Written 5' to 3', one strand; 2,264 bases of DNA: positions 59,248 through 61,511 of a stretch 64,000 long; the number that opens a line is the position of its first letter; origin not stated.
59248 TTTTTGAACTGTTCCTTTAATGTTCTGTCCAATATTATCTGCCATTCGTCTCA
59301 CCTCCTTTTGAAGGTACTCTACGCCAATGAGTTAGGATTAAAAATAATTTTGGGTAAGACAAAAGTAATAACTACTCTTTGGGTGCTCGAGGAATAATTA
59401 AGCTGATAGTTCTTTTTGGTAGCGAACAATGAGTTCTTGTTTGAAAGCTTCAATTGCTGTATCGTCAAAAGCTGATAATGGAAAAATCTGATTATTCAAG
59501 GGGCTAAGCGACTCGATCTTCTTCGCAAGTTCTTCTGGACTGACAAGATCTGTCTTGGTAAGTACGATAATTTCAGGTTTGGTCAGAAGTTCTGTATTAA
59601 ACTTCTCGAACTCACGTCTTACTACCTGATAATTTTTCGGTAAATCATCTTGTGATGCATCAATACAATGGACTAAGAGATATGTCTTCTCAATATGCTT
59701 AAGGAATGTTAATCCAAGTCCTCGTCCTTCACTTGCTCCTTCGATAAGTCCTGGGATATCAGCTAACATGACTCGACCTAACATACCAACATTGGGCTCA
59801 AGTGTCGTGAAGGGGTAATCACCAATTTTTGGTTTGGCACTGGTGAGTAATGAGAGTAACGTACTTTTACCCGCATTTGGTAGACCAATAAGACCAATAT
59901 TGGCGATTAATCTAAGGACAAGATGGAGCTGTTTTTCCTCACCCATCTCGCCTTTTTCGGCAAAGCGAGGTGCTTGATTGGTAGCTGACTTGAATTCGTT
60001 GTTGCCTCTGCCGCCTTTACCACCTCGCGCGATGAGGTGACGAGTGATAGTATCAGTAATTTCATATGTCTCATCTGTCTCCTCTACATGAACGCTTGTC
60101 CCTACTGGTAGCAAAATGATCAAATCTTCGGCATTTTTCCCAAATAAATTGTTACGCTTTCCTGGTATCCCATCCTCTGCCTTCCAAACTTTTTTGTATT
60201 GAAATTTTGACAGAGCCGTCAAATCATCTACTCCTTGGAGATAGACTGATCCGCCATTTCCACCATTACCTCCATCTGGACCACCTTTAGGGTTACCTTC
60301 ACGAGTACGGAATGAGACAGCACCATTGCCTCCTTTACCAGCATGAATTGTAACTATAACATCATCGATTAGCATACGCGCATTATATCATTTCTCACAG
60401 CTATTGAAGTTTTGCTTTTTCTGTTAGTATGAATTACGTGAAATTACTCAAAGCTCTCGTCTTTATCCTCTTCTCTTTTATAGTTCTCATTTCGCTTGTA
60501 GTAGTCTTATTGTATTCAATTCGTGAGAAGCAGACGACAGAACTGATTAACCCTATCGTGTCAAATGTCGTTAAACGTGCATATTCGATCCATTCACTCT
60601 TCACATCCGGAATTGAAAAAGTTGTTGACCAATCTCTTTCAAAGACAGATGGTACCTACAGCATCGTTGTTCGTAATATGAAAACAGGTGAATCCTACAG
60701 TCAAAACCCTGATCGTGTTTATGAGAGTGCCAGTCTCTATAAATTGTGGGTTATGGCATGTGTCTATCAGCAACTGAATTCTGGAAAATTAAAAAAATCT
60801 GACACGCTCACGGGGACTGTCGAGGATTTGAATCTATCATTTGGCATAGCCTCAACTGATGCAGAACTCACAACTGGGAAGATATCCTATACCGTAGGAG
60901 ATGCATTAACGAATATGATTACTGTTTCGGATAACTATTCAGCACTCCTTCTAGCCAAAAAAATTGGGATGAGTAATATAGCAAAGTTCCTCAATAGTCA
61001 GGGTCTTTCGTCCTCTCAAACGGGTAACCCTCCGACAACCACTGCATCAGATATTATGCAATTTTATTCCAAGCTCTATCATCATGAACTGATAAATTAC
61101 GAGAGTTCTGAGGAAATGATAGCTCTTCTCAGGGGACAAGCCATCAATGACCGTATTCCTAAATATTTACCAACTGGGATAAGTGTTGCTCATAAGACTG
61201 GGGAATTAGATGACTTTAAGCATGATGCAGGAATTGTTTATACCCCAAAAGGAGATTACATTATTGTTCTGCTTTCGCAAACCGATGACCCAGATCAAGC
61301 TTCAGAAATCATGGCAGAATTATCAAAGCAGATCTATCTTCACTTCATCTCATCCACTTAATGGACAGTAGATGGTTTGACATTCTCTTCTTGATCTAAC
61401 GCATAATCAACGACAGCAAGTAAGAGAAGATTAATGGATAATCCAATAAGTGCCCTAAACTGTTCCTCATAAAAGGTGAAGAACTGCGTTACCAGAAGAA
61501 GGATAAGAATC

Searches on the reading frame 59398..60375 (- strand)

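Call 86: search_protein_families(library=pfam, proteins=[window:59398-60375:-], max_evalue=0.0001)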
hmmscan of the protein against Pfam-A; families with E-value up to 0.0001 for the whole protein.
window:59398-60375:- (325 aa): 3 families
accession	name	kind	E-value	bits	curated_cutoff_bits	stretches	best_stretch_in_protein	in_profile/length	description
PF01018.28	GTP1_OBG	-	1.2e-49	168.3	27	1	3-156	1-155/155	GTP1/OBG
PF01926.29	MMR_HSR1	-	1.5e-24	86.8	21.9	1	160-274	2-113/113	50S ribosome-binding GTPase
PF02421.24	FeoB_N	-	2.5e-10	40.5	27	1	159-314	2-155/156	Ferrous iron transport protein B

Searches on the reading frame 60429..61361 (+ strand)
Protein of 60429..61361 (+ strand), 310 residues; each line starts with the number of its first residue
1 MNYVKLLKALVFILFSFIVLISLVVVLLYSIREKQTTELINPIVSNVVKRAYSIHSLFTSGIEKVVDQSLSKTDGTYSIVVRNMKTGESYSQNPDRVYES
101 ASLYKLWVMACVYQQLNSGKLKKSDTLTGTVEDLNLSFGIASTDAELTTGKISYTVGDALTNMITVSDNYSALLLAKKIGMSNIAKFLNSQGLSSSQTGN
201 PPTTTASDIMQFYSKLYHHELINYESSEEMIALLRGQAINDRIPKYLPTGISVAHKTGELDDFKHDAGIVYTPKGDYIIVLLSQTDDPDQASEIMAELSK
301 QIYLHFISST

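Call 86: search_protein_families(library=pfam, proteins=[window:60429-61361:+], max_evalue=0.0001)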
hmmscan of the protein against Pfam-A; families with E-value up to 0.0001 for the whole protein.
window:60429-61361:+ (310 aa): 3 families
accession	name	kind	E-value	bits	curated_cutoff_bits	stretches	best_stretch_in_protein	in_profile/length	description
PF13354.11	Beta-lactamase2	-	1.6e-49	168.6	22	1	78-282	1-213/214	Beta-lactamase enzyme family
PF00768.25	Peptidase_S11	-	8e-06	25.9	27.6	0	80-180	16-116/239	D-alanyl-D-alanine carboxypeptidase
PF00144.29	Beta-lactamase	-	3.9e-05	23.4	27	0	83-168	21-108/329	Beta-lactamase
